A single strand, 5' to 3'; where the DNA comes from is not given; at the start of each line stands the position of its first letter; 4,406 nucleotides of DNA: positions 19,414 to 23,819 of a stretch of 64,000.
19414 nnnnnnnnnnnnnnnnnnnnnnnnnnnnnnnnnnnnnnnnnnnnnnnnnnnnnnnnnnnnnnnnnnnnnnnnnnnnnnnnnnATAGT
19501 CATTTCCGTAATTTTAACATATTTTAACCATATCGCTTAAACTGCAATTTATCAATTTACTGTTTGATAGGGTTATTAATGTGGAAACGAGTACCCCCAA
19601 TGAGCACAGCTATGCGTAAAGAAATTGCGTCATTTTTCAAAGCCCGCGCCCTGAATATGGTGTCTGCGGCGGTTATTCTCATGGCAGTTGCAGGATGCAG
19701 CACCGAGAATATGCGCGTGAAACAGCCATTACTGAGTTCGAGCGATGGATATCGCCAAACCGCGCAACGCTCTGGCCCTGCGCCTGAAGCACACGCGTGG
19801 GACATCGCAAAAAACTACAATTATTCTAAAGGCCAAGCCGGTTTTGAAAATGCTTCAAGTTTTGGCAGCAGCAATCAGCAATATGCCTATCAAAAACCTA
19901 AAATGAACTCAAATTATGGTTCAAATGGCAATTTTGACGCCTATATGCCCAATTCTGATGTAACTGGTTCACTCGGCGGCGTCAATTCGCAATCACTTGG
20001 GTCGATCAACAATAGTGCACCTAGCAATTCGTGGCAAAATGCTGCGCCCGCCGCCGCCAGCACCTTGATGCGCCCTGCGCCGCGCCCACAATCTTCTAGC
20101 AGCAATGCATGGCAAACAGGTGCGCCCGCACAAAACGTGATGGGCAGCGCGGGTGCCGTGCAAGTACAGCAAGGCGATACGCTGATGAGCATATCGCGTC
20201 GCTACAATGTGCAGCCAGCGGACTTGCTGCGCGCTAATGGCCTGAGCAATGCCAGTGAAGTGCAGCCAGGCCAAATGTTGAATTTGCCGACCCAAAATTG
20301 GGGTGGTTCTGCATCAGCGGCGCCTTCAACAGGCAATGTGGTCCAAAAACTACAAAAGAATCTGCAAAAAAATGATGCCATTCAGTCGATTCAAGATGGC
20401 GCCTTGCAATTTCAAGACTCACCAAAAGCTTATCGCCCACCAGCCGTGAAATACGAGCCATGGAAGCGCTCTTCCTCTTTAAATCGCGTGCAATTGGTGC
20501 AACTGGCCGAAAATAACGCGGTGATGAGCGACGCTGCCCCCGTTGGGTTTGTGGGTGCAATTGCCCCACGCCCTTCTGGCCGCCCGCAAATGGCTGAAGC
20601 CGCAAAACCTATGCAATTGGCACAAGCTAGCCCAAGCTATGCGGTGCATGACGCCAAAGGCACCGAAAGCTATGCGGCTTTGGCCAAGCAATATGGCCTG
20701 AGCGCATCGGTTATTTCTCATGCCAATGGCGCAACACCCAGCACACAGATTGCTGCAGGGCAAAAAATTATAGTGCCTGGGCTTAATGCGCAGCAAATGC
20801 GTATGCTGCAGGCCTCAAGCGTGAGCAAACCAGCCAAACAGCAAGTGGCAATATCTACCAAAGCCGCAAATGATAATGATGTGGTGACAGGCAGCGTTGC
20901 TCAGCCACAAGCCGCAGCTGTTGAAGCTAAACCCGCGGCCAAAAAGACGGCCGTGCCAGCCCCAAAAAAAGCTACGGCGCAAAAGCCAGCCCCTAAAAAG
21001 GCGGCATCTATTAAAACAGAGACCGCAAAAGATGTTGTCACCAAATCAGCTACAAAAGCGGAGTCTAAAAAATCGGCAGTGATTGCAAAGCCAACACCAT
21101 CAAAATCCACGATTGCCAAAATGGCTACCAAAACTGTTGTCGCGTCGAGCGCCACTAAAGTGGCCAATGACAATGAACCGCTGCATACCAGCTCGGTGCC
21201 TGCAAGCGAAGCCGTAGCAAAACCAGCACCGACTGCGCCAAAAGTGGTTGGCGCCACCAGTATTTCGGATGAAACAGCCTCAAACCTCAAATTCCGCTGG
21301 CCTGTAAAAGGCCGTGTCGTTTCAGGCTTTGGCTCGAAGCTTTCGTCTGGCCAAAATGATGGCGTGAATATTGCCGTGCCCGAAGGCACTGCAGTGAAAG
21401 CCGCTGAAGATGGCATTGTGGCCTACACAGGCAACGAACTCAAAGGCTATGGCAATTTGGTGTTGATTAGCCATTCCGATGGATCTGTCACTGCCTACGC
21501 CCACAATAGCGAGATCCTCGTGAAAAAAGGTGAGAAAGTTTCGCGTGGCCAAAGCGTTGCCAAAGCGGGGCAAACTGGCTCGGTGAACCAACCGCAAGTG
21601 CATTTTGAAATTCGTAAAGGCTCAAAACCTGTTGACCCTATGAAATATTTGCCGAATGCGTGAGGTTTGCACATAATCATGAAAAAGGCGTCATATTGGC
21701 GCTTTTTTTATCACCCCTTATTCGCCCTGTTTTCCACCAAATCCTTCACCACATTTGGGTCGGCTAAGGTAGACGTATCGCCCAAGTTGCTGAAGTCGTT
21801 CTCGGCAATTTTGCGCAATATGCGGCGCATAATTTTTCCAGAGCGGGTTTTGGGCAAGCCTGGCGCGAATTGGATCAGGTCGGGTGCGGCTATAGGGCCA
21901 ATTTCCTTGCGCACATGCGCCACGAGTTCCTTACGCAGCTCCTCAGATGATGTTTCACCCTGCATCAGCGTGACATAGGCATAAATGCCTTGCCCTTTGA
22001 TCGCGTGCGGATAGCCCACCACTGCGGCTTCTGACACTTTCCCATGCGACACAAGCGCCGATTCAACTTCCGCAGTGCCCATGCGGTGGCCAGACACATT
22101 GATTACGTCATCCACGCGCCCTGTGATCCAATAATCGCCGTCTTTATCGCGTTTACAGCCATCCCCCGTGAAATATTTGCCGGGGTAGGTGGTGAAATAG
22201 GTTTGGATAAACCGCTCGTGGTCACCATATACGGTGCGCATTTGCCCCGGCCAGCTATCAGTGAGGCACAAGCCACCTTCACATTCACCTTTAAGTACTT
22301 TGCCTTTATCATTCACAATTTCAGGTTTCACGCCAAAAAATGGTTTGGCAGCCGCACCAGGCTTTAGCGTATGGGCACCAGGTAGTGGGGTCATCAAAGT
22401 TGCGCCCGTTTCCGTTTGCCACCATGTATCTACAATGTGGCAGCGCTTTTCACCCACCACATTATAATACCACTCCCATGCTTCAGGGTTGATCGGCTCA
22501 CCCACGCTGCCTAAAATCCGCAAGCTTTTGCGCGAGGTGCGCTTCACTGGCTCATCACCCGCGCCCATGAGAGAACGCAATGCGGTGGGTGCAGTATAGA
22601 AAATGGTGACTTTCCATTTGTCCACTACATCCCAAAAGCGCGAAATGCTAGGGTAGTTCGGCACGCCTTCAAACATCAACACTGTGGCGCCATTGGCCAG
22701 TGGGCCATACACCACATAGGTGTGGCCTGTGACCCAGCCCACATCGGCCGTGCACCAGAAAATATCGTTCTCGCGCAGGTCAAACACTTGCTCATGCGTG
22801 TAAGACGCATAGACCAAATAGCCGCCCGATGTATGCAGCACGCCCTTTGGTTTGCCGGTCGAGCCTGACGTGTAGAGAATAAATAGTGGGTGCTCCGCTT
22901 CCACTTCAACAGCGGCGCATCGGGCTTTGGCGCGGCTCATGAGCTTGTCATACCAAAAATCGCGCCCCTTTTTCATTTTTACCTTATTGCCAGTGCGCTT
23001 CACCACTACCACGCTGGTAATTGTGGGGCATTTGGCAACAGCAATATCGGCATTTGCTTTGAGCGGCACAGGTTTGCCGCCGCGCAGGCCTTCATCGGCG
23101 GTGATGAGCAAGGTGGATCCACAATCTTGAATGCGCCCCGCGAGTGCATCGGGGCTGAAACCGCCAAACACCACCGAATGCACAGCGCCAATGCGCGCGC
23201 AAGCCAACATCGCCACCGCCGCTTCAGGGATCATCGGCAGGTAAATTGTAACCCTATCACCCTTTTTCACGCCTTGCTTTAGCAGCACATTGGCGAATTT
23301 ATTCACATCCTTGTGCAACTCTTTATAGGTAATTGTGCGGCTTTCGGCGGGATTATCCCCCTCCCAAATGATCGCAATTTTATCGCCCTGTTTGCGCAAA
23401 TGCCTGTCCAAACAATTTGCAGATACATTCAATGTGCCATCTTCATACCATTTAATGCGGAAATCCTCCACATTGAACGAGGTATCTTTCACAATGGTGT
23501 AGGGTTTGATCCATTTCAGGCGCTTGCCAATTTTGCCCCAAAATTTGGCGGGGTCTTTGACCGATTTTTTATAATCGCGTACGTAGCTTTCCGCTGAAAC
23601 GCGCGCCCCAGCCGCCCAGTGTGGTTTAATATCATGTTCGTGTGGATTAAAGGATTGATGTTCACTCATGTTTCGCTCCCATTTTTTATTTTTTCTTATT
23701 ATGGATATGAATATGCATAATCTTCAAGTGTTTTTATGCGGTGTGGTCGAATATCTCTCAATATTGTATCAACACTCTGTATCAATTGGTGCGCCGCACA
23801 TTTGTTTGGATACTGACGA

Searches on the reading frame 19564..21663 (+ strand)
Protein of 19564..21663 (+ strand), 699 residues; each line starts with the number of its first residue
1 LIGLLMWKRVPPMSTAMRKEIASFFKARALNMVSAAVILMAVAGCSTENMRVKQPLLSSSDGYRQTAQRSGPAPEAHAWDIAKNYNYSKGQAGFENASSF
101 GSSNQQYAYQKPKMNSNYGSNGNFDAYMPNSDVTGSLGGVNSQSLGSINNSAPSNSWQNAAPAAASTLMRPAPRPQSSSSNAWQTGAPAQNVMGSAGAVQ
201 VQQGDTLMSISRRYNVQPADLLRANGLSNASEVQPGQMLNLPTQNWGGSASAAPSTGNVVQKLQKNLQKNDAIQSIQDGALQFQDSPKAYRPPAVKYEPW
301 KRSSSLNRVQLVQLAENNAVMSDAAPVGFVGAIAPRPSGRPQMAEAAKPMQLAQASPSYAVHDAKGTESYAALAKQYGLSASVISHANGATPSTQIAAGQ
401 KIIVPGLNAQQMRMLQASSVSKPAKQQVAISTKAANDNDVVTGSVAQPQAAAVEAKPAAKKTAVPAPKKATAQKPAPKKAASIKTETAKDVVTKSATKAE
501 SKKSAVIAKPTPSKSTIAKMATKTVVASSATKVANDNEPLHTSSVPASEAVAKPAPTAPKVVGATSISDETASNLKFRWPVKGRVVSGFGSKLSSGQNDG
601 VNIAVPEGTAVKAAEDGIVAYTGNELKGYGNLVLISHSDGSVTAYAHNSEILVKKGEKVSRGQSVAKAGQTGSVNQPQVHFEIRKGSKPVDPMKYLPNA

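Call 47: search_protein_families(library=pfam, proteins=[window:19564-21663:+], max_evalue=0.00001)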
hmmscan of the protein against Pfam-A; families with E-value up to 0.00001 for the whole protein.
window:19564-21663:+ (699 aa): 4 families
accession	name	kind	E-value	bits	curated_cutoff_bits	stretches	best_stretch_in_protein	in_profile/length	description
PF01551.29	Peptidase_M23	-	6.1e-31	106.9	28.7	1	598-692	3-96/96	Peptidase family M23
PF01476.26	LysM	-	1.6e-19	70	20.9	1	200-242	2-43/43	LysM domain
PF23446.1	LysM1_NFP_LYK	-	2.4e-06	28.8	36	0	359-405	5-54/60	NFP/LYK LysM1 domain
PF23473.1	LysM3_LYK4_5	-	5.7e-06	26.8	29.3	0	201-231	7-37/48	LYK4/5 LysM3 domain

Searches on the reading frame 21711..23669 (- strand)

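Call 47: search_protein_families(library=pfam, proteins=[window:21711-23669:-], max_evalue=0.00001)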
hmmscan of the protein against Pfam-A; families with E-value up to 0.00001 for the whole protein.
window:21711-23669:- (652 aa): 3 families
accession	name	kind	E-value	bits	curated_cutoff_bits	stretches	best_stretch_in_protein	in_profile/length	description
PF00501.34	AMP-binding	-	9.2e-87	291.8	29.9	1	88-470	2-375/384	AMP-binding enzyme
PF13193.12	AMP-binding_C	-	1.8e-26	93.3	24.5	1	534-612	1-76/76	AMP-binding enzyme C-terminal domain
PF16177.11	ACAS_N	-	6.9e-18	64.6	27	1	29-86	1-55/55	Acetyl-coenzyme A synthetase N-terminus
